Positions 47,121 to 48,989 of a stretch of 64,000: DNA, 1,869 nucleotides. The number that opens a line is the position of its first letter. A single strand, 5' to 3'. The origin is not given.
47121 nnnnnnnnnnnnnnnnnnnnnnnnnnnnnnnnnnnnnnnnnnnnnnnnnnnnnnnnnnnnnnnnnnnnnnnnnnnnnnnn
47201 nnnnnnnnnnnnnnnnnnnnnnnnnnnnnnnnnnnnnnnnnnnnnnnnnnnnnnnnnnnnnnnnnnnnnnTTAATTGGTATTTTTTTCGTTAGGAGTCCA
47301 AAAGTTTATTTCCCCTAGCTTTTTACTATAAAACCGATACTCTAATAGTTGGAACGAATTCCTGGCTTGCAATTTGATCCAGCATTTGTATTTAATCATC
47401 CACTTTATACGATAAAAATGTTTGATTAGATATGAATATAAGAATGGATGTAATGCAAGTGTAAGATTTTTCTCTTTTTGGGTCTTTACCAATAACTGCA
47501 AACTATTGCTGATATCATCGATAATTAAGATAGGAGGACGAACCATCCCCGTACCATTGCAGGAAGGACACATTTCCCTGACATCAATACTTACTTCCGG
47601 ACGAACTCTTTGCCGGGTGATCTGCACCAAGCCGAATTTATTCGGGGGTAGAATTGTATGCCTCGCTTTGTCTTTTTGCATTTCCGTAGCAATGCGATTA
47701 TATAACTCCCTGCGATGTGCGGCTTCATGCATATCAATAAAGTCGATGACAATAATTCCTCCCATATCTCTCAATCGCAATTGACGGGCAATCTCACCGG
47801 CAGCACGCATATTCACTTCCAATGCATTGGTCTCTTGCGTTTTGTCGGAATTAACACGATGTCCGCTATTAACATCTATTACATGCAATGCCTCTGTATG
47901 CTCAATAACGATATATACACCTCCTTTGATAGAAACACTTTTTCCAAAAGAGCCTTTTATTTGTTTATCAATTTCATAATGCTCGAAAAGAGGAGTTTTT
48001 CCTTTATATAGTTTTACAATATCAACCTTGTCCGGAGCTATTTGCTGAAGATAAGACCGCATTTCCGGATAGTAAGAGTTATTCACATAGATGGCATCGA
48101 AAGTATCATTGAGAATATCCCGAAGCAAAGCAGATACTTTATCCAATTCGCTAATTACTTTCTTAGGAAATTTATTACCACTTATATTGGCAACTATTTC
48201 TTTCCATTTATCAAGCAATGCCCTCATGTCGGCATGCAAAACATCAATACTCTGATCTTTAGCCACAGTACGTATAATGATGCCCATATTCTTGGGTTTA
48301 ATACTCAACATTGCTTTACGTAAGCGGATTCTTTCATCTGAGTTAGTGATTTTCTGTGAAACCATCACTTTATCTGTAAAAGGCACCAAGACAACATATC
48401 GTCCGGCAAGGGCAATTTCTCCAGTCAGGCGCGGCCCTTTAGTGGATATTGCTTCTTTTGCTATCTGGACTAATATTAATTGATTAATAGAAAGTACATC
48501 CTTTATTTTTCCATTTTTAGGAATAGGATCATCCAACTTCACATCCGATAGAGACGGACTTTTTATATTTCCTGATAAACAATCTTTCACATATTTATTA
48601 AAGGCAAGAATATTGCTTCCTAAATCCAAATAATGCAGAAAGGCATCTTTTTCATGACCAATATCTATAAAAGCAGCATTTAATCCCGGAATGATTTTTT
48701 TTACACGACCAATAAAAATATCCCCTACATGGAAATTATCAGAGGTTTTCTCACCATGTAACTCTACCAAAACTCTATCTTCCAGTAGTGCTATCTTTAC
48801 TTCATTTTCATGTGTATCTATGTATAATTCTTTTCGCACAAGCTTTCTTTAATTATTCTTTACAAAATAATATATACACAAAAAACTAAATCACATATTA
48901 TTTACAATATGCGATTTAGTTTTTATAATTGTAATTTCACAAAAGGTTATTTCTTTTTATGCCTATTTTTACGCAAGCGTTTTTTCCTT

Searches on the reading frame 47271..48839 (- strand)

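Call 13: search_protein_families(library=pfam, proteins=[window:47271-48839:-])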
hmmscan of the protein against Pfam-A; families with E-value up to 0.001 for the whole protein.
window:47271-48839:- (522 aa): 1 family
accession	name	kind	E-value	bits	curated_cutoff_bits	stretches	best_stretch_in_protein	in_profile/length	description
PF10150.14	RNase_E_G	-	1.2e-92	310.6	25.5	1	144-412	2-270/270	Ribonuclease E/G family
